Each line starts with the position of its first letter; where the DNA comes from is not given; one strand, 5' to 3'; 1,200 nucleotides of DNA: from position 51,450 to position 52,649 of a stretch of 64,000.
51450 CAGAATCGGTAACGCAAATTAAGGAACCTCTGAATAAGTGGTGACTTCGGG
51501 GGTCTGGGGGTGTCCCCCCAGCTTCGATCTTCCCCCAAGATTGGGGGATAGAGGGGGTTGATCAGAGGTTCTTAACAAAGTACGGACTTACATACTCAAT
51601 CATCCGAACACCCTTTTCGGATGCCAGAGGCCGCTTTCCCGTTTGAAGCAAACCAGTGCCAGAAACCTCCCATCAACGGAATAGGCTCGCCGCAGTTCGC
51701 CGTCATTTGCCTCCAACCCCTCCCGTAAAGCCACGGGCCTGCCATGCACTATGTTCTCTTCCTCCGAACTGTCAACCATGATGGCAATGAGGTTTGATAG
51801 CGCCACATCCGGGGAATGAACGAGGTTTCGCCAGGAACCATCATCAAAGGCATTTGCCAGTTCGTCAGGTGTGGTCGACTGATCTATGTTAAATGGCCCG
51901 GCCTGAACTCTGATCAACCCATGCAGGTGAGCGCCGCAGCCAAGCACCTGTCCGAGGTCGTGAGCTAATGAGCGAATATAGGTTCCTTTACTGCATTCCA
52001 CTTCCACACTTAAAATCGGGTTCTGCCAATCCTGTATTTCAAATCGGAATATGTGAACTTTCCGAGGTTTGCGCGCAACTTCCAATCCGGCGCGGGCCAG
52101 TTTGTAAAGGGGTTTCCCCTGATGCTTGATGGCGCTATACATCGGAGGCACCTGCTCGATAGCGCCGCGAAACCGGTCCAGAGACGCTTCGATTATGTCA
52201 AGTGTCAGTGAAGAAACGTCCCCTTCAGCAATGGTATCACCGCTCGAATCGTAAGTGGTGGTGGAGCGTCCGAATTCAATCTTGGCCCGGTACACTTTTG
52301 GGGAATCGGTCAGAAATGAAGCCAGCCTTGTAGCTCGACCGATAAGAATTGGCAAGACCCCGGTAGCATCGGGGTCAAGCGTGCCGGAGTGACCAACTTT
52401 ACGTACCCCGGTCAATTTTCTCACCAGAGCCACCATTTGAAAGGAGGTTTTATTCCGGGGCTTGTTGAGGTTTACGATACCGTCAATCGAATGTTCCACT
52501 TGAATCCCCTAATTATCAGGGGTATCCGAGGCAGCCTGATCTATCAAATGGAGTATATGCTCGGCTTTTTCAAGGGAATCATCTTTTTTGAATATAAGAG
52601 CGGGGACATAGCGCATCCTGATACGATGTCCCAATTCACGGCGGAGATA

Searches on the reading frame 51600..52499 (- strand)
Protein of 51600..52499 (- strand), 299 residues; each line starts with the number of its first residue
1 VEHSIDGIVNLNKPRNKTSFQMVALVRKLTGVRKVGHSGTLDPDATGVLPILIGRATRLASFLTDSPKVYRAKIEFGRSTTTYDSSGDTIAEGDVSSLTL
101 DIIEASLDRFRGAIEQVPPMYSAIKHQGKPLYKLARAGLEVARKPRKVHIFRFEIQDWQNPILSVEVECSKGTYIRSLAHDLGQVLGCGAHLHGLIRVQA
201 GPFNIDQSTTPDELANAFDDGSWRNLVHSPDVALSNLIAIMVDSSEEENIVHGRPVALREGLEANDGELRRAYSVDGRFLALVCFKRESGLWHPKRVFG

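Call 55: search_protein_families(library=pfam, proteins=[window:51600-52499:-], max_evalue=0.0001)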
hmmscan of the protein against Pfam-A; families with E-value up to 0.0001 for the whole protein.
window:51600-52499:- (299 aa): 2 families
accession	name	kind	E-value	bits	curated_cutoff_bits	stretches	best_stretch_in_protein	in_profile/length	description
PF01509.24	TruB_N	-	1.2e-56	191.7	27.3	1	27-175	1-149/149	TruB family pseudouridylate synthase (N terminal domain)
PF16198.10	TruB_C_2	-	2.7e-11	43.9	29.3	1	176-221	1-51/66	tRNA pseudouridylate synthase B C-terminal domain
